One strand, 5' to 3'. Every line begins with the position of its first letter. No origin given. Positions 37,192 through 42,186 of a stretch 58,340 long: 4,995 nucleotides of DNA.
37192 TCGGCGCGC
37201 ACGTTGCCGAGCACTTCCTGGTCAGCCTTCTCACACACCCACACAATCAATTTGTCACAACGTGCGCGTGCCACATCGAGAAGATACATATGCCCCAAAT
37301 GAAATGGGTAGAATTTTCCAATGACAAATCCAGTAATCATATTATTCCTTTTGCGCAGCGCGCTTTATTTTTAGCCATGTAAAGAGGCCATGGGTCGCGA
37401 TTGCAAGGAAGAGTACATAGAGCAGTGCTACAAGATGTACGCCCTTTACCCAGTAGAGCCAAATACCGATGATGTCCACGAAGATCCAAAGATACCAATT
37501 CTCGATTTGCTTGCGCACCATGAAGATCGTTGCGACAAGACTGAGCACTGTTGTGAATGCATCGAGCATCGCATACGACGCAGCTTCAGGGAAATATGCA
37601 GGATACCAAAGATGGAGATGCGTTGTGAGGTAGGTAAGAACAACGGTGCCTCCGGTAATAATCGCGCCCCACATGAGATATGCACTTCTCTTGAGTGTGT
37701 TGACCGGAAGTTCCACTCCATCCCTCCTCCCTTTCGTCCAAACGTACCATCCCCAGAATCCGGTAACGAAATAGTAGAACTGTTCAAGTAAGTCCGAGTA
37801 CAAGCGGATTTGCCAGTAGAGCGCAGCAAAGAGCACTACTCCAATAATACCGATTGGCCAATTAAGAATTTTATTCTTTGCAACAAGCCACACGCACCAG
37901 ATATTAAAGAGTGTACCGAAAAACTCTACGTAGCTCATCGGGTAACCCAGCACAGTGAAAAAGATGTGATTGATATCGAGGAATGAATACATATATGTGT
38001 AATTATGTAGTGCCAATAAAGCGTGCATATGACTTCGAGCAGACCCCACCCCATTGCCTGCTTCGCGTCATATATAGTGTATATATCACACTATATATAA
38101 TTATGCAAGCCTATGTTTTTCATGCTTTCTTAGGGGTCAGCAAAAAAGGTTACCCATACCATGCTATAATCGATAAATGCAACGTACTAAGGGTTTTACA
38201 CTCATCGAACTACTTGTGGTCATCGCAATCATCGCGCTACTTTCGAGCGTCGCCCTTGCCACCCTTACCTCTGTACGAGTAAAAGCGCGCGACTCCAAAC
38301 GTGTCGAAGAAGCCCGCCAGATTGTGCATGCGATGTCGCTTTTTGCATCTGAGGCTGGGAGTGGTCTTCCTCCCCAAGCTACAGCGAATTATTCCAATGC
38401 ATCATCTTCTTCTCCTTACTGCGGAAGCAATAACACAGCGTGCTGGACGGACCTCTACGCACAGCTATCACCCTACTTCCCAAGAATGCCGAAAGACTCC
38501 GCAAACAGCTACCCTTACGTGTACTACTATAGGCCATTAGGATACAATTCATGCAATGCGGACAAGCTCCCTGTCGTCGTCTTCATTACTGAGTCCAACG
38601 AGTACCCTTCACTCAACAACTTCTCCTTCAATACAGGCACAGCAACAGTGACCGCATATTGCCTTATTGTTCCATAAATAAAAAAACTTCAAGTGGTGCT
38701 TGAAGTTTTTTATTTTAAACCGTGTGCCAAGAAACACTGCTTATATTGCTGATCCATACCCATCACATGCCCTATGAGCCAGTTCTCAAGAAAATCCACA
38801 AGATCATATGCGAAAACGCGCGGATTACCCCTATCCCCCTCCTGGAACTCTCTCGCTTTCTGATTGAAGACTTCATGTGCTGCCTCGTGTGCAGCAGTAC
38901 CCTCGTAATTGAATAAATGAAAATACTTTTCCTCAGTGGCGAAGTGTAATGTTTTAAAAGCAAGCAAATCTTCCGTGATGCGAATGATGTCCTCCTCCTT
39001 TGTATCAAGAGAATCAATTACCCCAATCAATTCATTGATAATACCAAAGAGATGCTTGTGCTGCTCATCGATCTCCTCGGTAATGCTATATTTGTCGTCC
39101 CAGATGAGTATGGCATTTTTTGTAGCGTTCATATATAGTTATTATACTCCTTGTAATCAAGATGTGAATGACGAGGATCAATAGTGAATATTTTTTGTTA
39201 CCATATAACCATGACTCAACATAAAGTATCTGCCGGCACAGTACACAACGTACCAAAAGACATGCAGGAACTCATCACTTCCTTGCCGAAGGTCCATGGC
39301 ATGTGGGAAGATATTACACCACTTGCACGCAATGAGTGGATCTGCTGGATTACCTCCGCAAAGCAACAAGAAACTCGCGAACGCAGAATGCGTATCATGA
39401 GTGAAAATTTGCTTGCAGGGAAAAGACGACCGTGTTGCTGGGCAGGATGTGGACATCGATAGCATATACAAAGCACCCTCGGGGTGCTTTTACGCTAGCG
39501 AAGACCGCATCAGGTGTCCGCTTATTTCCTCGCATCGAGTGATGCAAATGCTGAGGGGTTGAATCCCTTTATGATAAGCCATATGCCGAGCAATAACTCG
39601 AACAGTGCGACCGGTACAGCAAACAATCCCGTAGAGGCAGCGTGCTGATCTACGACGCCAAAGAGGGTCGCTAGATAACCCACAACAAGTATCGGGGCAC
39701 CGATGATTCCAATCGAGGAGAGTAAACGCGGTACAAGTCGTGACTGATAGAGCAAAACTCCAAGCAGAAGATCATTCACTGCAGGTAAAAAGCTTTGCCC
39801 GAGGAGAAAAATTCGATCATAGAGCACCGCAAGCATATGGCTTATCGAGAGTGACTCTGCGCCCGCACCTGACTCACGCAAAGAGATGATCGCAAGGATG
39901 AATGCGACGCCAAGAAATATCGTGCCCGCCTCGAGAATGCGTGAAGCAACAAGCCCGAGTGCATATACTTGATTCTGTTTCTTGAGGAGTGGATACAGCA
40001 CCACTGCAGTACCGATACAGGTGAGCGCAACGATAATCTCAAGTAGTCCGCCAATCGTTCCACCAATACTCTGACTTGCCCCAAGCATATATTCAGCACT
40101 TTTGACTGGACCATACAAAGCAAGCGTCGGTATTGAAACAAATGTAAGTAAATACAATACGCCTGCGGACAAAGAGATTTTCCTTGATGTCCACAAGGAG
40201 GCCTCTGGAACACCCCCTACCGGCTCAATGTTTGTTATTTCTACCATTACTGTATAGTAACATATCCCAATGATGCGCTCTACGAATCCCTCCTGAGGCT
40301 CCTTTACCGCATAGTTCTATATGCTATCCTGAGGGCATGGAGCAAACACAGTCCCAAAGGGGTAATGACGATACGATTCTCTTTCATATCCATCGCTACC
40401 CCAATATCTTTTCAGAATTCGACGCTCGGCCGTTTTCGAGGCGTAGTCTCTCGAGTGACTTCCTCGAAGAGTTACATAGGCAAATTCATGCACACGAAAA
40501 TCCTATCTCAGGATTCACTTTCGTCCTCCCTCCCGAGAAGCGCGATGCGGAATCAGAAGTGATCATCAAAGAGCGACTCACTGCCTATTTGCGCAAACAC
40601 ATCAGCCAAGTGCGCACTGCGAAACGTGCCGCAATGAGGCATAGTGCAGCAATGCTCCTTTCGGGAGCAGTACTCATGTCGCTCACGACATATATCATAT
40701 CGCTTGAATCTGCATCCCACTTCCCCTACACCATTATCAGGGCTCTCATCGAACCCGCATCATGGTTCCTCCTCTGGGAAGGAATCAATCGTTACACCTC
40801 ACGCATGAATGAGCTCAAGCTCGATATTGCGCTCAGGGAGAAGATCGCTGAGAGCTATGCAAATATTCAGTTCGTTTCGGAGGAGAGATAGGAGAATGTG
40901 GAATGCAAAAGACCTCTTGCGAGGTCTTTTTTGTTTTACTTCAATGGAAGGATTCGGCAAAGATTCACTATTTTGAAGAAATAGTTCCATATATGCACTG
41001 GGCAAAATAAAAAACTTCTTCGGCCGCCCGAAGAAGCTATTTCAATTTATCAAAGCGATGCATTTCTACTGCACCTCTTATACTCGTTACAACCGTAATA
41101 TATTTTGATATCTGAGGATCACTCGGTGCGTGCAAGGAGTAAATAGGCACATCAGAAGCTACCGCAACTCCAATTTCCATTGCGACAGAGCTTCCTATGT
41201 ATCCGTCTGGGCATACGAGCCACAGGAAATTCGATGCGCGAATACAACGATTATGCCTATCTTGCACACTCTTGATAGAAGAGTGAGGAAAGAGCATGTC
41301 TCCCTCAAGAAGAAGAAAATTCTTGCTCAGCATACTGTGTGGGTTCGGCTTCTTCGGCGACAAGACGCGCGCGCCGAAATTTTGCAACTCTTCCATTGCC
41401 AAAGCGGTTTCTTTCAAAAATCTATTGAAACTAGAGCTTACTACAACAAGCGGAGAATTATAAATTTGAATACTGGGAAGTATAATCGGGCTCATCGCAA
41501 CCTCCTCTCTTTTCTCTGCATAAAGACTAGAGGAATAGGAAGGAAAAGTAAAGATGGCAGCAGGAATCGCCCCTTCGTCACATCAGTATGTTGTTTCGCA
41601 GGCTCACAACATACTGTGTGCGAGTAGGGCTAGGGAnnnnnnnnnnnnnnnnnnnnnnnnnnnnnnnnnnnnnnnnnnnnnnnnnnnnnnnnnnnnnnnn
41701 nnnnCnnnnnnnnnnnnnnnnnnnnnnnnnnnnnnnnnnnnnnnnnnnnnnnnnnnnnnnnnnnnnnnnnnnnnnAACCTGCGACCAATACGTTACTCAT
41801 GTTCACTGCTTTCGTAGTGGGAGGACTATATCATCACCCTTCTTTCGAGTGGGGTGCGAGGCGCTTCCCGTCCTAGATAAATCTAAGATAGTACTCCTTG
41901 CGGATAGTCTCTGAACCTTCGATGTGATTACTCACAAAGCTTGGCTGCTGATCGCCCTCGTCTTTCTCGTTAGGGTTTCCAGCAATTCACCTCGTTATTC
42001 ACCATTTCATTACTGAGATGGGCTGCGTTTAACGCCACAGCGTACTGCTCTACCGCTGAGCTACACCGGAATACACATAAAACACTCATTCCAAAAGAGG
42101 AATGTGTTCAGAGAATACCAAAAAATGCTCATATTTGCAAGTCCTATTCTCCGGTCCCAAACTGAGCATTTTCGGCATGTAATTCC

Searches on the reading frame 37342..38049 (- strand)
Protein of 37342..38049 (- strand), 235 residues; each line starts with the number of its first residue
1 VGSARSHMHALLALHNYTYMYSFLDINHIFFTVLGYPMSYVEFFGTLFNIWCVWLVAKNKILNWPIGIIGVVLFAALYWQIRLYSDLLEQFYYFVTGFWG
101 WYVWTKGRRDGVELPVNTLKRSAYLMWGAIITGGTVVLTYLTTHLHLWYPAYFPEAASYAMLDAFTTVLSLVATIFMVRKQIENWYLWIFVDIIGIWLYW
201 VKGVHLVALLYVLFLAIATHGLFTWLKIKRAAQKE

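Call 10: search_protein_families(library=pfam, proteins=[window:37342-38049:-])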
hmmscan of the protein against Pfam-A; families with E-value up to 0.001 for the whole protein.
window:37342-38049:- (235 aa): 1 family
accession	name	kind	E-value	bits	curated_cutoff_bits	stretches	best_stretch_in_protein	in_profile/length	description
PF04973.17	NMN_transporter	-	3.2e-50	171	27.3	1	39-227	1-175/175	Nicotinamide mononucleotide transporter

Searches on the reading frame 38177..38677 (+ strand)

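Call 10: search_protein_families(library=pfam, proteins=[window:38177-38677:+])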
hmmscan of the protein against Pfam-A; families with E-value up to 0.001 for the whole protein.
window:38177-38677:+ (166 aa): 1 family
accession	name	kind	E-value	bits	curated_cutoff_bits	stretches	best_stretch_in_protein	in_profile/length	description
PF07963.17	N_methyl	-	9.5e-09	34.9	21.2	1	1-27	1-27/27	Prokaryotic N-terminal methylation motif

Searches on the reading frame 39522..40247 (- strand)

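Call 10: search_protein_families(library=pfam, proteins=[window:39522-40247:-])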
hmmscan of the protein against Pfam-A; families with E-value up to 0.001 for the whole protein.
window:39522-40247:- (241 aa): 1 family
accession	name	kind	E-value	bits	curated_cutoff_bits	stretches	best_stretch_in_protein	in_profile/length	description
PF14329.11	DUF4386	-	5.9e-40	137.9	27.6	1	28-228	2-210/210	Domain of unknown function (DUF4386)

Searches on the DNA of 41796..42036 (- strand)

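Call 47: search_dna_similar(query=window:41796-42036:-, collection=phages, mode=distant, max_rows=25, max_evalue=0.001)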
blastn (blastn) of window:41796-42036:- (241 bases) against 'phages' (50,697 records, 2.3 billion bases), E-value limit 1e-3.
Records with a match: 84; places in all: 85; records where one place covers at least 80% of the query: 0.
Best place of each record, by identity: 90-95% 39; 80-90% 20; 60-80% 25.
By first word of the organism name: Staphylococcus 37; Bacillus 16; Alteromonas 5; Vibrio 5; Enterococcus 4; uncultured 4; Pseudoalteromonas 3; Rhizobium 2; Shewanella 2; Bacteriophage 2; and 2 more.
By host as written in the record: Staphylococcus sp. 17; - 12; Alteromonas macleodii str. 'Balearic Sea AD45' 5; Bacillus thuringiensis subsp. kurstaki 4; Vibrio splendidus 2; Staphylococcus epidermidis LM1680 2; Pseudoalteromonas sp. YD6 2; Pseudomonas aeruginosa 2; and 32 more.
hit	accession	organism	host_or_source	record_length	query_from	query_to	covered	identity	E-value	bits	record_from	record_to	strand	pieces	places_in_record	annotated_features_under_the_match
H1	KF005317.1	Alteromonas phage vB_AmaP_AD45-P1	Alteromonas macleodii str. 'Balearic ...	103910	37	213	73%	76.7%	2e-21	108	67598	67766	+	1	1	hypothetical protein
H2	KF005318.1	Alteromonas phage vB_AmaP_AD45-P3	Alteromonas macleodii str. 'Balearic ...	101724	37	213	73%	76.7%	2e-21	108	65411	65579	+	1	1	hypothetical protein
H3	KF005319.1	Alteromonas phage vB_AmaP_AD45-P4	Alteromonas macleodii str. 'Balearic ...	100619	37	213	73%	76.7%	2e-21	108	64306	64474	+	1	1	hypothetical protein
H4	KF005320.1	Alteromonas phage vB_AmaP_AD45-P2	Alteromonas macleodii str. 'Balearic ...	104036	37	213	73%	76.7%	2e-21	108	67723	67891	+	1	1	hypothetical protein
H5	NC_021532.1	Alteromonas phage vB_AmaP_AD45-P1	Alteromonas macleodii str. 'Balearic ...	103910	37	213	73%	76.7%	2e-21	108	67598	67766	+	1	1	HNH endonuclease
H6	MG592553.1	Vibrio phage 1.187.O._10N.286.49.F1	Vibrio splendidus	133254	36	132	40%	77.6%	1e-10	73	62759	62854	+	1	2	none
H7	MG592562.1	Vibrio phage 1.193.O._10N.286.52.C6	Vibrio splendidus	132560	36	132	40%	77.6%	1e-10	73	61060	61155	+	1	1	none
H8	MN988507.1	Rhizobium phage RHph_N3_13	Rhizobium phaseoli N3_13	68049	41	146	44%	70.3%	4e-4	51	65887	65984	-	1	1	none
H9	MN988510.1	Rhizobium phage RHph_I3_11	Rhizobium phaseoli I3_11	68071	41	146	44%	70.3%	4e-4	51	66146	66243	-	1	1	none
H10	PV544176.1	Enterococcus phage Pumpjack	Enterococcus faecalis ATCC 47077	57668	47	132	36%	83.0%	3e-12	78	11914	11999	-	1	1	none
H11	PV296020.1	Enterococcus phage fHoEfa06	Enterococcus faecalis #7186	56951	47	132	36%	81.8%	4e-11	73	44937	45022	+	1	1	none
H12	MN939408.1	Enterococcus phage vB_EfaS_TV16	Enterococcus faecalis ATCC 29212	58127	47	132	36%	81.8%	4e-11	73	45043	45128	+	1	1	none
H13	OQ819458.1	Enterococcus phage PEF7b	Enterococcus faecalis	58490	47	132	36%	81.8%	4e-11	73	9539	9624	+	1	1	hypothetical protein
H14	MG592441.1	Vibrio phage 1.063.O._10N.261.45.C7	Vibrio lentus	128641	50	144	39%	74.0%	2e-7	61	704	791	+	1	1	none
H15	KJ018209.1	Shewanella sp. phage 1/4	Baltic Sea ice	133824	37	129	39%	75.5%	2e-8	65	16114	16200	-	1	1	none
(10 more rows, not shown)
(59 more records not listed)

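Call 48: search_dna_similar(query=window:41796-42036:-, collection=phages, mode=distant, max_rows=60, rows=spread, max_evalue=0.001)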
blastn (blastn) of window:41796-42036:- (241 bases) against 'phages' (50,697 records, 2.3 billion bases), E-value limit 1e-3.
Records with a match: 84; places in all: 85; records where one place covers at least 80% of the query: 0.
Best place of each record, by identity: 90-95% 39; 80-90% 20; 60-80% 25.
By first word of the organism name: Staphylococcus 37; Bacillus 16; Alteromonas 5; Vibrio 5; Enterococcus 4; uncultured 4; Pseudoalteromonas 3; Rhizobium 2; Shewanella 2; Bacteriophage 2; and 2 more.
By host as written in the record: Staphylococcus sp. 17; - 12; Alteromonas macleodii str. 'Balearic Sea AD45' 5; Bacillus thuringiensis subsp. kurstaki 4; Vibrio splendidus 2; Staphylococcus epidermidis LM1680 2; Pseudoalteromonas sp. YD6 2; Pseudomonas aeruginosa 2; and 32 more.
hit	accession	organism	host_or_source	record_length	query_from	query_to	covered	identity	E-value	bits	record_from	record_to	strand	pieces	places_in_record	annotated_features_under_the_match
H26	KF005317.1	Alteromonas phage vB_AmaP_AD45-P1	Alteromonas macleodii str. 'Balearic ...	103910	37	213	73%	76.7%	2e-21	108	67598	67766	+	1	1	hypothetical protein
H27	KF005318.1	Alteromonas phage vB_AmaP_AD45-P3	Alteromonas macleodii str. 'Balearic ...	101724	37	213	73%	76.7%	2e-21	108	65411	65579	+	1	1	hypothetical protein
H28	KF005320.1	Alteromonas phage vB_AmaP_AD45-P2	Alteromonas macleodii str. 'Balearic ...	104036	37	213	73%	76.7%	2e-21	108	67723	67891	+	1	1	hypothetical protein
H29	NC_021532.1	Alteromonas phage vB_AmaP_AD45-P1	Alteromonas macleodii str. 'Balearic ...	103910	37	213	73%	76.7%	2e-21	108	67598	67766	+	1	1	HNH endonuclease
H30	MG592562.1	Vibrio phage 1.193.O._10N.286.52.C6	Vibrio splendidus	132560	36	132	40%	77.6%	1e-10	73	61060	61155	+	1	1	none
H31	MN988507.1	Rhizobium phage RHph_N3_13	Rhizobium phaseoli N3_13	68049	41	146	44%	70.3%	4e-4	51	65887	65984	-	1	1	none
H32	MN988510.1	Rhizobium phage RHph_I3_11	Rhizobium phaseoli I3_11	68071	41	146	44%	70.3%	4e-4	51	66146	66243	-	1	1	none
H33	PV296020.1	Enterococcus phage fHoEfa06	Enterococcus faecalis #7186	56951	47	132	36%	81.8%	4e-11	73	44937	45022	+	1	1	none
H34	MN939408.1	Enterococcus phage vB_EfaS_TV16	Enterococcus faecalis ATCC 29212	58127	47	132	36%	81.8%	4e-11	73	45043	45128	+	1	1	none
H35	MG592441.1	Vibrio phage 1.063.O._10N.261.45.C7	Vibrio lentus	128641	50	144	39%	74.0%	2e-7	61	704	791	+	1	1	none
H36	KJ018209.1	Shewanella sp. phage 1/4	Baltic Sea ice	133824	37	129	39%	75.5%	2e-8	65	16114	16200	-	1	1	none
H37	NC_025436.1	Shewanella sp. phage 1/4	Baltic Sea ice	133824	37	129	39%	75.5%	2e-8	65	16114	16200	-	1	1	none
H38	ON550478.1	Staphylococcus phage Sazerac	Staphylococcus epidermidis LM1680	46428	48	132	35%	80.7%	2e-8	65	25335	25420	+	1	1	hypothetical protein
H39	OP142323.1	Staphylococcus phage Lacachita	Staphylococcus epidermidis 1457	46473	48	132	35%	80.7%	2e-8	65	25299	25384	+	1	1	Group I catalytic intron | hypothetical protein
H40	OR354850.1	Staphylococcus phage S-CoN_Ph27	Staphylococcus sp.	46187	48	132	35%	80.7%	2e-8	65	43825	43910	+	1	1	hypothetical protein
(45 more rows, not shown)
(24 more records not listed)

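Call 63: get_annotated_region(hit=H5, flank=2500)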
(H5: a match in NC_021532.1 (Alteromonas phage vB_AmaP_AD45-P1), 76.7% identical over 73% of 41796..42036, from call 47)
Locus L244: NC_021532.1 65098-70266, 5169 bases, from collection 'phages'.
description: Alteromonas phage vB_AmaP_AD45-P1, complete genome.
organism: Alteromonas phage vB_AmaP_AD45-P1 (NCBI taxid 1300004)
taxonomy: Viruses; Duplodnaviria; Heunggongvirae; Uroviricota; Caudoviricetes
host: Alteromonas macleodii str. 'Balearic Sea AD45'; source: -; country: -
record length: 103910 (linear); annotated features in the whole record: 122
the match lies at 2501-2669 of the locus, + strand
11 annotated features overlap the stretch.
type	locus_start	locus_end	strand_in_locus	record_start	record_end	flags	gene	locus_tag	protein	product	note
CDS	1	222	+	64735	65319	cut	-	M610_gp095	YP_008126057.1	hypothetical protein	similar to mg624 gene product (Megavirus chiliensis)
CDS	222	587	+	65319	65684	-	-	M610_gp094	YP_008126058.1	hypothetical protein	-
CDS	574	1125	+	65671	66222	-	-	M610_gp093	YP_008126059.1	hypothetical protein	-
CDS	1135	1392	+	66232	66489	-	-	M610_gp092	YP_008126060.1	hypothetical protein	-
CDS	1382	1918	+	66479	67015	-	-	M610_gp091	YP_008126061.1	thymidylate synthase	COG1351 Predicted alternative thymidylate synthase; similar to thymidylate synthase (Pectobacterium phage phiTE)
CDS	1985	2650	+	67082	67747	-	-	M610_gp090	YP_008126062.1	HNH endonuclease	-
CDS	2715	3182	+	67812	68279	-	-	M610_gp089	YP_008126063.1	GIY-YIG nuclease family protein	similar to homing endonuclease (Staphylococcus phage vB_SauM_Romulus)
CDS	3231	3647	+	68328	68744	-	-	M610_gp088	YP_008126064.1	thymidylate synthase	COG1351 Predicted alternative thymidylate synthase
CDS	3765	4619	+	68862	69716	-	-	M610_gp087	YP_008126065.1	SPFH domain protein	COG0330 Membrane protease subunits, stomatin/prohibitin homologs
CDS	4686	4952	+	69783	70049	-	-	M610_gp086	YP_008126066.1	hypothetical protein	-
CDS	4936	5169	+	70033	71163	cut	-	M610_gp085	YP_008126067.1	ATP-dependent DNA ligase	COG1793 ATP-dependent DNA ligase; similar to possible DNA ligase (Xanthomonas phage Xp15)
